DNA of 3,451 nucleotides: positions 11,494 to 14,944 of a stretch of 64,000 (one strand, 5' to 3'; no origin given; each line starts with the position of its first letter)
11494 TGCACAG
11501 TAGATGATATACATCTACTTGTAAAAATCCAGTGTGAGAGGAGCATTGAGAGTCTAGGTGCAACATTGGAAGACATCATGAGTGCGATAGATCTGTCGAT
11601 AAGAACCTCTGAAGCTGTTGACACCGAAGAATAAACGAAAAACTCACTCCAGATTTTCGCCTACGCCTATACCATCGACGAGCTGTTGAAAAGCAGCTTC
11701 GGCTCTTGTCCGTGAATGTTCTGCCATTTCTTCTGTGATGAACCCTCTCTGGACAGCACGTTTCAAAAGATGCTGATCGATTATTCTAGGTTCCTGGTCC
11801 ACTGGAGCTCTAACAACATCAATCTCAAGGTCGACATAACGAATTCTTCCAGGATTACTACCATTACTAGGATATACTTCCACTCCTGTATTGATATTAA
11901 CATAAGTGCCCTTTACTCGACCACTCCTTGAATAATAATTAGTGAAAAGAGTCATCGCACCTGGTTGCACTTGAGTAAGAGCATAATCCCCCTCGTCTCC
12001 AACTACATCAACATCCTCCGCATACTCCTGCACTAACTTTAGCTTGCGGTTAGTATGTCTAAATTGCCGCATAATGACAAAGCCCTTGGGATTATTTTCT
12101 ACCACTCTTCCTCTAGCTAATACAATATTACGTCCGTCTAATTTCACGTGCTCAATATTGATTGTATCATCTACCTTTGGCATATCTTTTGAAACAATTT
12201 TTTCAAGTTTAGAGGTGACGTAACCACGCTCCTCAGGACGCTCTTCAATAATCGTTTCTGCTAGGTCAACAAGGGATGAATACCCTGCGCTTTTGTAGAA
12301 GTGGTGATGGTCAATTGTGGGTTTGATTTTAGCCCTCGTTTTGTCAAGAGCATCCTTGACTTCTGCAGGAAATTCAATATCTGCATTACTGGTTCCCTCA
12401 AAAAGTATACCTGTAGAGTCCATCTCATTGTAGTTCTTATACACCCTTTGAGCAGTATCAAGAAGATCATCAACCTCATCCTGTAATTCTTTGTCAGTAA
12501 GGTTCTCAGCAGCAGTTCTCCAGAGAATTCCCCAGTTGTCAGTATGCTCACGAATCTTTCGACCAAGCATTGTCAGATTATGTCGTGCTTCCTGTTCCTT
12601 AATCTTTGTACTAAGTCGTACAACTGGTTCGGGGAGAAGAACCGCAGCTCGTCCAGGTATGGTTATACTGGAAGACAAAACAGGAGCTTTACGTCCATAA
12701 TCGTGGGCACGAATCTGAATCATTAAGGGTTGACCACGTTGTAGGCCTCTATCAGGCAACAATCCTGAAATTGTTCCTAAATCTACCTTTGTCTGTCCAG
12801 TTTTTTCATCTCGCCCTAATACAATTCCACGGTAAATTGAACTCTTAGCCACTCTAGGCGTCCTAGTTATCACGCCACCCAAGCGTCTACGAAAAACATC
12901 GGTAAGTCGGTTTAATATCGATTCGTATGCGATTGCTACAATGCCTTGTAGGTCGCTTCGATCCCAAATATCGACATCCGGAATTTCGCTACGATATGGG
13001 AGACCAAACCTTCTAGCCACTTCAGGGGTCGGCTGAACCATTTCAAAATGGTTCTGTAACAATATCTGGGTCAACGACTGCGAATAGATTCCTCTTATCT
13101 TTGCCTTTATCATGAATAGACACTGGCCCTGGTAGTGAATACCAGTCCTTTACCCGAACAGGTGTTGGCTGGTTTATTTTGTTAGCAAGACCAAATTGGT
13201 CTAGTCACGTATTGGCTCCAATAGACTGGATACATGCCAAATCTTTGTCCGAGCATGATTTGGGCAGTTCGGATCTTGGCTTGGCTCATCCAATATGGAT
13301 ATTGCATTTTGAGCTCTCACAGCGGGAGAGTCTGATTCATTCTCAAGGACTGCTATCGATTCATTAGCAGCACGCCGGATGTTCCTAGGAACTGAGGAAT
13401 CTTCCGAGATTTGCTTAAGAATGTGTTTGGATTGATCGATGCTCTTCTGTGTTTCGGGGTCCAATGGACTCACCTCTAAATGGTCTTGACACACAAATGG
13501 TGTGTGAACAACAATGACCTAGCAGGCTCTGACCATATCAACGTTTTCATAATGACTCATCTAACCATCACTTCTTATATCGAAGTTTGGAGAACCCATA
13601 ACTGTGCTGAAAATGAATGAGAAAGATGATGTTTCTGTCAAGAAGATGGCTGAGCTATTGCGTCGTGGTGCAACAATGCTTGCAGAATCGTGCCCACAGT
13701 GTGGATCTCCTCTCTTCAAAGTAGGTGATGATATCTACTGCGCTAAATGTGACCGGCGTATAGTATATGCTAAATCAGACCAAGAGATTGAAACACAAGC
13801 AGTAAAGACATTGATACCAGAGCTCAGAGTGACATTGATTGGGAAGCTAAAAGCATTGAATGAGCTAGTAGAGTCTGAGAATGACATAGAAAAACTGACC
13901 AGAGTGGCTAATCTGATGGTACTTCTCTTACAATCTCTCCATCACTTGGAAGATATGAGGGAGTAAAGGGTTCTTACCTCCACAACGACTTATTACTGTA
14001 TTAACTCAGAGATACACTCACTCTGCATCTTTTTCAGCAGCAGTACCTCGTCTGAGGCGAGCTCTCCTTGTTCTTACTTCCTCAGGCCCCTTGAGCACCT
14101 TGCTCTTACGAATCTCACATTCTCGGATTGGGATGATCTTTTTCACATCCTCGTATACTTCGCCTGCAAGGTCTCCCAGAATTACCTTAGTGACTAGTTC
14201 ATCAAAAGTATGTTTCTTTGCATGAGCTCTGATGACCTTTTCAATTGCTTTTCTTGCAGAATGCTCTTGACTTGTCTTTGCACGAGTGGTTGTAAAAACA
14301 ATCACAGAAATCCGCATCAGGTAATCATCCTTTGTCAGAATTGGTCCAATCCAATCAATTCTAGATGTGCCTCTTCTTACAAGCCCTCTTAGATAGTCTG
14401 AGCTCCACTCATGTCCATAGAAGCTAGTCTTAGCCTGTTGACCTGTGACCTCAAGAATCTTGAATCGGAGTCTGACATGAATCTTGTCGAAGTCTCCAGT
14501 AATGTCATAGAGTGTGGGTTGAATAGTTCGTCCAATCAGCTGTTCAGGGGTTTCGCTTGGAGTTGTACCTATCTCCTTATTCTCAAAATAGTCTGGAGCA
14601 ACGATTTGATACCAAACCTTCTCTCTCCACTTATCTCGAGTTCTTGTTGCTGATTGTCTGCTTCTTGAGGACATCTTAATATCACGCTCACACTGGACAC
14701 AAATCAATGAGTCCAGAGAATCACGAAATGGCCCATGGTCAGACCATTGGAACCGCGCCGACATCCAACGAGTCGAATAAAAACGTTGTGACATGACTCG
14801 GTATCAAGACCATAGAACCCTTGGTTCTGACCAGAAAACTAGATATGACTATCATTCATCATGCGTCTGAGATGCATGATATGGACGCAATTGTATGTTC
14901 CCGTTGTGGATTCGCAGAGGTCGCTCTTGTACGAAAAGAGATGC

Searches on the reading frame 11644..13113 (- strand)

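Call 51: search_protein_families(library=pfam, proteins=[window:11644-13113:-], max_evalue=0.00001)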
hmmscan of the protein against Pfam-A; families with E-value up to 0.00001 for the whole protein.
window:11644-13113:- (489 aa): 2 families
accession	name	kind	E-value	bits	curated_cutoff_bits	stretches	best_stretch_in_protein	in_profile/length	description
PF10150.14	RNase_E_G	-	5.6e-12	46.1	25.5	1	151-243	1-92/270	Ribonuclease E/G family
PF04167.18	DUF402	-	3.1e-11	43.7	23.9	1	377-447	2-65/68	Protein of unknown function (DUF402)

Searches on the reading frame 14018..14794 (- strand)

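Call 53: search_protein_families(library=pfam, proteins=[window:14018-14794:-], max_evalue=0.0001)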
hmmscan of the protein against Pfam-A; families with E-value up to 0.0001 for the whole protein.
window:14018-14794:- (258 aa): 1 family
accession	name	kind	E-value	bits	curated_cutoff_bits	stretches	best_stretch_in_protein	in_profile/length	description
PF01015.23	Ribosomal_S3Ae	-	2.6e-68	229.8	29.3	1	49-237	3-191/191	Ribosomal S3Ae family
